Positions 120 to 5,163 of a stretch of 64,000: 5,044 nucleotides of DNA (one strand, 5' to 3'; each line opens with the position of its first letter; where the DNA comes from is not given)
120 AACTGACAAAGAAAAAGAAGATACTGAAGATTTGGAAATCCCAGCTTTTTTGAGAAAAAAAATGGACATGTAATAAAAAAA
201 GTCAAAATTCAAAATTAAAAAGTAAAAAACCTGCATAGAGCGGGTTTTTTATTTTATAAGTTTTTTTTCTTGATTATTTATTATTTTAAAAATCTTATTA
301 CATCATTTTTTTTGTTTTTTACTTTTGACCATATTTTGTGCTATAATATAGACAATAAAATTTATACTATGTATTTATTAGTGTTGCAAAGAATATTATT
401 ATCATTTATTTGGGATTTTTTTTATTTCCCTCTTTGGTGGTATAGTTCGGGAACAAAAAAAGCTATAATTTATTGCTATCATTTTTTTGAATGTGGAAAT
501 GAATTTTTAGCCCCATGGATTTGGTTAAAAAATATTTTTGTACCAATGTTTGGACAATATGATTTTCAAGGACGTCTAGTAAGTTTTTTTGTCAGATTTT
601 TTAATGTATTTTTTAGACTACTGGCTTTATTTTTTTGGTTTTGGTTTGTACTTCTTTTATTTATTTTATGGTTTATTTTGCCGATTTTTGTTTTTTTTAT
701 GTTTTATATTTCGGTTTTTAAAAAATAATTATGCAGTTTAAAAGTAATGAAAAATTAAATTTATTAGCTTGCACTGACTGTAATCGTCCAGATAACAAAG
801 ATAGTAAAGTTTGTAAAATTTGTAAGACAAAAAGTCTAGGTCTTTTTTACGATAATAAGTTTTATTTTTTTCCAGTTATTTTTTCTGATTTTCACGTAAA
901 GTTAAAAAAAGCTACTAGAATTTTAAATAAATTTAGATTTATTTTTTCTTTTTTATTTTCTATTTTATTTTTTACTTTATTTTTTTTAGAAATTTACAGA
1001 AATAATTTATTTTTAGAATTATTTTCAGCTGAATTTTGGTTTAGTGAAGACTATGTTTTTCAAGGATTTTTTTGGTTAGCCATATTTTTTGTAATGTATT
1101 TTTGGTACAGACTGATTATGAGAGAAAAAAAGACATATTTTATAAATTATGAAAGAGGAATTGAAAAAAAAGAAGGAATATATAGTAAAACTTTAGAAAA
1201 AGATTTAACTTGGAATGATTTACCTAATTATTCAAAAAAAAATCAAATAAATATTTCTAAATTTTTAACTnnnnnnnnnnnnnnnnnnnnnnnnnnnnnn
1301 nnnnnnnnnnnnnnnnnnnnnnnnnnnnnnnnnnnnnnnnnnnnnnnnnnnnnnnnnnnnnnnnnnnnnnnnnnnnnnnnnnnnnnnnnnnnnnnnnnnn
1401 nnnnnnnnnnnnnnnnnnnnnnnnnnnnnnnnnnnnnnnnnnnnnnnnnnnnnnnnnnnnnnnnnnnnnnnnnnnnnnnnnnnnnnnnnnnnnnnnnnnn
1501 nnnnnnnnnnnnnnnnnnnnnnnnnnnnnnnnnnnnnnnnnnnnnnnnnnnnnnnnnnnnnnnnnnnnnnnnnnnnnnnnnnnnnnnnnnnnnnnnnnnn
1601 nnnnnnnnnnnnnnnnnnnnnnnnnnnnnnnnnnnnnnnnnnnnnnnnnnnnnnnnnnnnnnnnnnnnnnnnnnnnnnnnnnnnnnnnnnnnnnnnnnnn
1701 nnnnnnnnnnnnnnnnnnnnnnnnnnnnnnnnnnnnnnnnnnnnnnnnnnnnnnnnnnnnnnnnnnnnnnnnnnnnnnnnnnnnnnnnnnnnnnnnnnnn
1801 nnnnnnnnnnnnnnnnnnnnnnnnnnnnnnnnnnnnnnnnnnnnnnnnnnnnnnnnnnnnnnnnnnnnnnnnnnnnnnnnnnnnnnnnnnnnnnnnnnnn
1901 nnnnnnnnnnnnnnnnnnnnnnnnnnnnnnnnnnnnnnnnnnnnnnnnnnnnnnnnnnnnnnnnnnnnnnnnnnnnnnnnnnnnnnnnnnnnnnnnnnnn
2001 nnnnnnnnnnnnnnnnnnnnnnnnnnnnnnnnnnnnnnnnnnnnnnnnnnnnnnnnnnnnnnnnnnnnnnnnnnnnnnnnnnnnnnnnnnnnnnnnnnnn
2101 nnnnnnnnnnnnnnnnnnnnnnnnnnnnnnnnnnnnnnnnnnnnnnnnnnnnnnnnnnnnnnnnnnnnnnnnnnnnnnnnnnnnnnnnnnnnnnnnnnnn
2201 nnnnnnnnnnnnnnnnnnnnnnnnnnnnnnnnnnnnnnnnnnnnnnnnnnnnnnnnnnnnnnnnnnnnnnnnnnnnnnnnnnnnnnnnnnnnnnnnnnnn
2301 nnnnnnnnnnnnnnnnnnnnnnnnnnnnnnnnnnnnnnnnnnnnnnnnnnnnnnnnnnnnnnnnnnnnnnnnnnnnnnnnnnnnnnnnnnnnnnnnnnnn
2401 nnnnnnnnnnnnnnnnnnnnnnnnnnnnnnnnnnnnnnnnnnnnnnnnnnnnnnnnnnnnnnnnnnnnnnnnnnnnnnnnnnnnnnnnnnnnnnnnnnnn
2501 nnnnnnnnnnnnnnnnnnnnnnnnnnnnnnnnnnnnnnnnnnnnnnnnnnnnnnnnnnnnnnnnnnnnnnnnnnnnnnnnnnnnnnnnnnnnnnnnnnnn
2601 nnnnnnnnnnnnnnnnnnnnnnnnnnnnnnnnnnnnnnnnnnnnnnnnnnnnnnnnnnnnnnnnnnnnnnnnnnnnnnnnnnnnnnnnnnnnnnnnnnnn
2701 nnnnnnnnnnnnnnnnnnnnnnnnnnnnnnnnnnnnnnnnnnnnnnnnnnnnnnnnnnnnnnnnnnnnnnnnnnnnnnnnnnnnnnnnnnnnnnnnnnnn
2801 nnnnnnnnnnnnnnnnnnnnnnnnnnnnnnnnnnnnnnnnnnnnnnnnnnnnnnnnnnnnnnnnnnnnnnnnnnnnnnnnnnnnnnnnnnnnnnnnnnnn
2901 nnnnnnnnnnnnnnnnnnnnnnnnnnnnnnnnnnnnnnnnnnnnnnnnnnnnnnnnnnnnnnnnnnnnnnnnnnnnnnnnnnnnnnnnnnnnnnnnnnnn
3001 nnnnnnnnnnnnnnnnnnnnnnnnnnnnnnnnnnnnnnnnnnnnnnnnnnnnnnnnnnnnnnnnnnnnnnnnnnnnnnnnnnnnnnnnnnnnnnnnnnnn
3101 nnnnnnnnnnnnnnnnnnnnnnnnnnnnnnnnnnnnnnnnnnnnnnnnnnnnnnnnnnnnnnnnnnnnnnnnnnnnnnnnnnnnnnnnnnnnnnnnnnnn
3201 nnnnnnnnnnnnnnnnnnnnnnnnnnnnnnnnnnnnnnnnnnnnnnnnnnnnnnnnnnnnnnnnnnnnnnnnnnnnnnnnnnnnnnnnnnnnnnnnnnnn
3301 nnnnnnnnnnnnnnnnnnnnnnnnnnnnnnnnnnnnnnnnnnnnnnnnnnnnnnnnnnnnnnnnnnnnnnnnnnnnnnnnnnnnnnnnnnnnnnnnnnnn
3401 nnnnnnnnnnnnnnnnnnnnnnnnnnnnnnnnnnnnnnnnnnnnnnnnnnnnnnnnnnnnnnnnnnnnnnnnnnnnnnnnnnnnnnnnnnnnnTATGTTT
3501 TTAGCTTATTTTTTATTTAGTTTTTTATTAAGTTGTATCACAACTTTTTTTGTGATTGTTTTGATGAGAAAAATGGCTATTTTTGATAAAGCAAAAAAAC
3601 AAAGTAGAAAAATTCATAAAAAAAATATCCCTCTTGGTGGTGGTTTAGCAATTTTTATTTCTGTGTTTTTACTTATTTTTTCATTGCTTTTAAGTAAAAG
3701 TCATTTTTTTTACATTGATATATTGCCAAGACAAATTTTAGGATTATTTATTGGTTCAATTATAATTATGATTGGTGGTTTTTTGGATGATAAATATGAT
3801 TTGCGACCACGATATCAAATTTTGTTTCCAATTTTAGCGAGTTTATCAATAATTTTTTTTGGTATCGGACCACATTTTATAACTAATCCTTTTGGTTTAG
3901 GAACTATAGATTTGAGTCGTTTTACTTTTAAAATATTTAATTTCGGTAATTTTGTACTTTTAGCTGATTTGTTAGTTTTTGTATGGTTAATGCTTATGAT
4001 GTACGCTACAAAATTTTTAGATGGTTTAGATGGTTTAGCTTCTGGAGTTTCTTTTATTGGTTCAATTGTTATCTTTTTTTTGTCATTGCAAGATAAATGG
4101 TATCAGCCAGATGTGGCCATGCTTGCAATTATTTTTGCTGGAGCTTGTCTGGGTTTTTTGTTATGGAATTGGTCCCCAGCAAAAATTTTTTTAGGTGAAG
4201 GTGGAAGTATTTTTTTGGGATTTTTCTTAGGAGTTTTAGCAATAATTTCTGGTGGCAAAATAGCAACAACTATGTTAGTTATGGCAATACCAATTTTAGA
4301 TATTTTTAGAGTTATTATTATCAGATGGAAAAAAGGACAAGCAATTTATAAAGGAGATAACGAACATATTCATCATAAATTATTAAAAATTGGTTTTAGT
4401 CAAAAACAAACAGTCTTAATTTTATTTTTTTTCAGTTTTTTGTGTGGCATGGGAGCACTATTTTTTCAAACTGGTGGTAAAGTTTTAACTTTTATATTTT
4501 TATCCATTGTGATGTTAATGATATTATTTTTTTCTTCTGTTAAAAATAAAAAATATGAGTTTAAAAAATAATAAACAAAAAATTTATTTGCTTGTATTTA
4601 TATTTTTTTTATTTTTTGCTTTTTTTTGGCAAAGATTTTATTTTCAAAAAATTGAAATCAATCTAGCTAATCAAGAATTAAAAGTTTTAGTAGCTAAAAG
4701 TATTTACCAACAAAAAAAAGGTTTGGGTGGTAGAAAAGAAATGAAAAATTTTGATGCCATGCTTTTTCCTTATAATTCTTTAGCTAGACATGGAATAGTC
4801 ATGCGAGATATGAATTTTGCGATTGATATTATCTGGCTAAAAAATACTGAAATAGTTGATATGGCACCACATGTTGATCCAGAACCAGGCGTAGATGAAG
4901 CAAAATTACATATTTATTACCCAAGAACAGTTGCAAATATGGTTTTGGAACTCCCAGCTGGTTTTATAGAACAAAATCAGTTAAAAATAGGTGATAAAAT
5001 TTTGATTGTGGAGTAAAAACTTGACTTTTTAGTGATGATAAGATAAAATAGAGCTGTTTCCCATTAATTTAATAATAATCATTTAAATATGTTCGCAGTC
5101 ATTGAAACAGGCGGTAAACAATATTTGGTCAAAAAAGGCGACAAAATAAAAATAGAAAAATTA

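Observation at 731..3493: Clp/Hsp100 ATPase with a catalytically degenerate D1 ring and an N-terminal zinc-ribbon plus membrane anchor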

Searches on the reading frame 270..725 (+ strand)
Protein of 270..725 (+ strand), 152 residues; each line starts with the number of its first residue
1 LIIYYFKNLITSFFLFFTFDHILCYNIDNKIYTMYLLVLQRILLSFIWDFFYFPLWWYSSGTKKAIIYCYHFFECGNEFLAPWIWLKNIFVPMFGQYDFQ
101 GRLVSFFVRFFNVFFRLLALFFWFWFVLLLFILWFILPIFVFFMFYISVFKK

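Call 3: search_protein_families(library=pfam, proteins=[window:270-725:+], max_evalue=0.01)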
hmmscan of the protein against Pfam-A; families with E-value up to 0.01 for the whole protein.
window:270-725:+ (152 aa): 0 families

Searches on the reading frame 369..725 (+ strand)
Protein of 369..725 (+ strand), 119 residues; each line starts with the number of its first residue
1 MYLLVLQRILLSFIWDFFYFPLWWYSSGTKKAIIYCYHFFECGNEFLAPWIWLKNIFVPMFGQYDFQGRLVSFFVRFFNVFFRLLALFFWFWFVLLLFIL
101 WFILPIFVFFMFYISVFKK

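Call 31: search_protein_families(library=ncbifam, proteins=[window:369-725:+], max_evalue=0.001)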
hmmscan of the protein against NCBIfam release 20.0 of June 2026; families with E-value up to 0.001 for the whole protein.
window:369-725:+ (119 aa): 0 families

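Call 37: find_related_loci(query=A1, collection=genome_contigs, flank=7000)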
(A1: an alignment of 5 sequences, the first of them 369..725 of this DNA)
Query A1 (119 aa) in genome_contigs; peptide patterns used: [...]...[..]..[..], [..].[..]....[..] (x = any residue, [..] = any of these).
461 stretches matched a pattern; 362 encode a relative of the query (tblastn E <= 1e-3); the best 80 are kept; 80 distinct loci.
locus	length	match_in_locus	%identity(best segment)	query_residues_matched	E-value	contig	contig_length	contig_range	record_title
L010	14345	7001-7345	57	1-115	3e-41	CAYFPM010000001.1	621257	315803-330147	MAG TPA_asm: uncultured Gammaproteobacteria bacterium isolate ERP019367_co2_132 genome assembly, contig: NODE_4_length_6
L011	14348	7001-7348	53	1-116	2e-40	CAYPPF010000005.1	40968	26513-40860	MAG TPA_asm: uncultured Gammaproteobacteria bacterium isolate SRP200020_co3_83 genome assembly, contig: NODE_1296_length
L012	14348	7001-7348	56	1-116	6e-40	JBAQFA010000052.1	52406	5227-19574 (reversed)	MAG: Candidatus Magasanikiibacteriota bacterium isolate MFD12003_ilm_asm_bin64 k127_36716, whole genome shotgun sequence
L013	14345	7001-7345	57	1-115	9e-40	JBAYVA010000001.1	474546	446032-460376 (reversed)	MAG: Candidatus Magasanikiibacteriota bacterium isolate SO_2016_LW3_49 scaffold00008_LW162_2016, whole genome shotgun se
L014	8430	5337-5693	54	1-119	3e-39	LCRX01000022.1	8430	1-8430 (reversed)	MAG: Candidatus Magasanikbacteria bacterium GW2011_GWA2_56_11 UY92_C0022, whole genome shotgun sequence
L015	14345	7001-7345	53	1-115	9e-39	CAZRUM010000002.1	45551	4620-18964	MAG TPA_asm: uncultured Gammaproteobacteria bacterium isolate SRP104257_co1_391 genome assembly, contig: NODE_212_length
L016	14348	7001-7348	53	1-116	1e-38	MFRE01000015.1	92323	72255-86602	MAG: Candidatus Magasanikbacteria bacterium RIFOXYD2_FULL_41_14 rifoxyd2_full_scaffold_245, whole genome shotgun sequenc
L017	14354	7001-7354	53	1-119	1e-38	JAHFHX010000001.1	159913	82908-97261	MAG: Candidatus Magasanikiibacteriota bacterium isolate nzgw349 NODE_108_length_159914_cov_3.477055, whole genome shotgu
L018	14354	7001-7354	51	1-118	3e-38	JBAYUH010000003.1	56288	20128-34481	MAG: Candidatus Magasanikiibacteriota bacterium isolate SO_2016_LW3_30 scaffold00830_LW162_2016, whole genome shotgun se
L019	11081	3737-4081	54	1-115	1e-37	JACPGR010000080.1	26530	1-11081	MAG: Candidatus Magasanikbacteria bacterium isolate NC_groundwater_393_Ag_B-0.1um_39_15 GD18-4_B1_scaffold_1576133, whol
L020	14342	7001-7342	53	1-114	7e-38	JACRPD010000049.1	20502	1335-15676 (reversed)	MAG: Candidatus Magasanikbacteria bacterium isolate NC_groundwater_1978_Pr3_S-0.2um_44_3 scaffold_423703, whole genome s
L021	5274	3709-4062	52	1-118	7e-38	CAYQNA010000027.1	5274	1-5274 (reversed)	MAG TPA_asm: uncultured Gammaproteobacteria bacterium isolate SRP278252_co2_865 genome assembly, contig: NODE_33898_leng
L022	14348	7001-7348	53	1-116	1e-37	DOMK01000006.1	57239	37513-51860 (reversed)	MAG TPA_asm: Candidatus Magasanikbacteria bacterium isolate UBA11710 contig_3923, whole genome shotgun sequence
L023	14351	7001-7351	55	1-117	9e-38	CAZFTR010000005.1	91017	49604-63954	MAG TPA_asm: uncultured Gammaproteobacteria bacterium isolate SRP167671_co2_209 genome assembly, contig: NODE_271_length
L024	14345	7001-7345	54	1-115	8e-38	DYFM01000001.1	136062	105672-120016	MAG TPA_asm: Candidatus Paceibacter sp. isolate BE2011_3_41_10 Afr_mines_BE2011_37_length_136062_cov_4_316344, whole gen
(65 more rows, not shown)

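Call 40: find_homologous_proteins(query=window:369-725:+, max_evalue=0.001)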
Query window:369-725:+ (119 aa): 137 proteins with E <= 0.001 among 141 candidates; the best 120 are listed.
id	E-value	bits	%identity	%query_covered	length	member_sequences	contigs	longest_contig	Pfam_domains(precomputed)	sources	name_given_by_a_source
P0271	7.9e-69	248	100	100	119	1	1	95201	-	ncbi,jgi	ncbi:MAG: hypothetical protein WC414_03385 [Patescibacteria group bacterium]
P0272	7.5e-50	187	75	100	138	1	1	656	-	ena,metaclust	metaclust:\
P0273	6.5e-42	161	67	93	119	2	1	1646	-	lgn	-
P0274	3.0e-40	156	64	100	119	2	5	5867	-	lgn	-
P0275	2.6e-38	149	62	98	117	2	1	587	-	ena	-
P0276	8.4e-38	148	59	97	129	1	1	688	-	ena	-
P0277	7.2e-37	145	60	97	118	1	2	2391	-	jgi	jgi:hypothetical protein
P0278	3.5e-36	143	57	98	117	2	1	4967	-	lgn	-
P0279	3.8e-36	142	58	97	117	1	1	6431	-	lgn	-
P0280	1.6e-35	140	56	97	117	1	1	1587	-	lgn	-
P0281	7.2e-35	138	56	97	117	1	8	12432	-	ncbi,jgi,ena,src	-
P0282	1.1e-34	138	56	95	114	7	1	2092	-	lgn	-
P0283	1.5e-34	137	53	100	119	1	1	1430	-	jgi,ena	-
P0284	2.3e-34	137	59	97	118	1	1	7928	-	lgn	-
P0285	3.3e-34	136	54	98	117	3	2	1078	-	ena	-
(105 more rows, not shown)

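Call 54: predict_structure(alignment_id=A3)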
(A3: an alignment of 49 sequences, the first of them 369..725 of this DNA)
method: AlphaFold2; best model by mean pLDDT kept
length: 119 residues; sequences in the alignment: 49
mean_pLDDT: 92.5   pTM: 0.70
mean pLDDT of the five models: 92.5, 91.5, 90.7, 87.3, 81.3
residues with pLDDT >= 90: 94; 70-90: 24; 50-70: 1; < 50: 0
segments of 3 or more residues with pLDDT < 50: none
pLDDT, mean of each block of 10 residues (from residue 1): 92 89 92 96 93 88 90 94 96 97 93 90
secondary structure, 60 per line:
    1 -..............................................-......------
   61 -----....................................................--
elements in order: H2-47 H49-54 H66-117

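Call 58: fold_search(model_id=the predicted structure, library=pdb)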
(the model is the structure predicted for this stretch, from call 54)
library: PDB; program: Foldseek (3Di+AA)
matches with E <= 10: 1; with E <= 0.001: 0
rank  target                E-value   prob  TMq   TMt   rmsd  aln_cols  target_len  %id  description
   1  7lbm_n                9.5e+00  0.11  0.34  0.17   5.5        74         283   15  Structure of the human Mediator-bound transcription pre-initiation complex (released 2021-03-24)

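Call 71: search_protein_families(library=pfam, proteins=[window:369-725:+], max_evalue=10)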
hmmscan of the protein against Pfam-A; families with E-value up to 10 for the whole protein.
window:369-725:+ (119 aa): 0 families

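Call 72: search_protein_families(library=padloc, proteins=[window:369-725:+], max_evalue=0.001)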
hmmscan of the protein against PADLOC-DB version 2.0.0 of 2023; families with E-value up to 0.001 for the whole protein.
window:369-725:+ (119 aa): 0 families

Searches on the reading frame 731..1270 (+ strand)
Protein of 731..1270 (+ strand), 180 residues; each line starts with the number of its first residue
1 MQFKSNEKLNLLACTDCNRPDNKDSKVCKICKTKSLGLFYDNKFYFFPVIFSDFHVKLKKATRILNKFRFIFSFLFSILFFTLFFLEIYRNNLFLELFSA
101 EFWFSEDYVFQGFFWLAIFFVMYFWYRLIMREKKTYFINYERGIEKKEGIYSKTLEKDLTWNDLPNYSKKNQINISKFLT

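Call 71: search_protein_families(library=pfam, proteins=[window:731-1270:+], max_evalue=10)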
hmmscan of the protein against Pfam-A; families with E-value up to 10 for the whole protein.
window:731-1270:+ (180 aa): 2 families
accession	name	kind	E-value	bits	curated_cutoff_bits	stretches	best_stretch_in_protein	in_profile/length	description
PF19762.4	DUF6249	-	0.076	13.4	33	1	114-165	8-52/104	Domain of unknown function (DUF6249)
PF12773.13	DZR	-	0.1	13.2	27.3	1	14-33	1-20/45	Double zinc ribbon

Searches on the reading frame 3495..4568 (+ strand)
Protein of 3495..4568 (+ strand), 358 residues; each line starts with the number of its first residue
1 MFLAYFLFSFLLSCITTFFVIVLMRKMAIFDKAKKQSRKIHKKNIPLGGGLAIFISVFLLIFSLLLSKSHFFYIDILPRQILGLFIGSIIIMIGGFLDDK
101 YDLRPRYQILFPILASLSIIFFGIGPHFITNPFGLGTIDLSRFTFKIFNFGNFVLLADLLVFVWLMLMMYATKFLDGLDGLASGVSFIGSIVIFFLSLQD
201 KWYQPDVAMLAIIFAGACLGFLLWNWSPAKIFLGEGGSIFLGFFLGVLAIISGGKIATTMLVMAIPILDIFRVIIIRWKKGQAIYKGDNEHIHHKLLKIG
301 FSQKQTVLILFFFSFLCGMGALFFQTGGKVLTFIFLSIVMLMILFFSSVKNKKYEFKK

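Call 3: search_protein_families(library=pfam, proteins=[window:3495-4568:+], max_evalue=0.01)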
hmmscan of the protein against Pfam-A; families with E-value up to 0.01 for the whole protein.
window:3495-4568:+ (358 aa): 1 family
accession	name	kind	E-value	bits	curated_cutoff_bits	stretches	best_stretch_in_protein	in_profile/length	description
PF00953.26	Glycos_transf_4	-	3.6e-30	105.5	27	1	82-252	2-159/160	Glycosyl transferase family 4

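Call 31: search_protein_families(library=ncbifam, proteins=[window:3495-4568:+], max_evalue=0.001)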
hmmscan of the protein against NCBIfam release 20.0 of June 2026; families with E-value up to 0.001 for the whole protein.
window:3495-4568:+ (358 aa): 3 families
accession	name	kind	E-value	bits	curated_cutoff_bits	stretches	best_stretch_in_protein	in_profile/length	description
TIGR02380.1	ECA_wecA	exception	4.3e-29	101.7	326.05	1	8-350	6-334/346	UDP-N-acetylglucosamine--undecaprenyl-phosphate N-acetylglucosaminephosphotransferase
NF053644.1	MraY_archaea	equivalog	9.5e-22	77.8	450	1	159-316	184-334/340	pseudomurein biosynthesis MraY family phospho-N-acetylmuramoyl-pentapeptide-transferase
TIGR00445.1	mraY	equivalog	4.2e-15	56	192.05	1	26-318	14-311/321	phospho-N-acetylmuramoyl-pentapeptide-transferase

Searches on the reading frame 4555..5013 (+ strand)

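Call 31: search_protein_families(library=ncbifam, proteins=[window:4555-5013:+], max_evalue=0.001)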
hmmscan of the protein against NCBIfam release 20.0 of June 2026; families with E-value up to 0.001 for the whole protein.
window:4555-5013:+ (153 aa): 1 family
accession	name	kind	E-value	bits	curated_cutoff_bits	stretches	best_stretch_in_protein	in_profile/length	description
NF002996.0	PRK03760.1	equivalog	6.6e-09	35.7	146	1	41-149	14-114/121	hypothetical protein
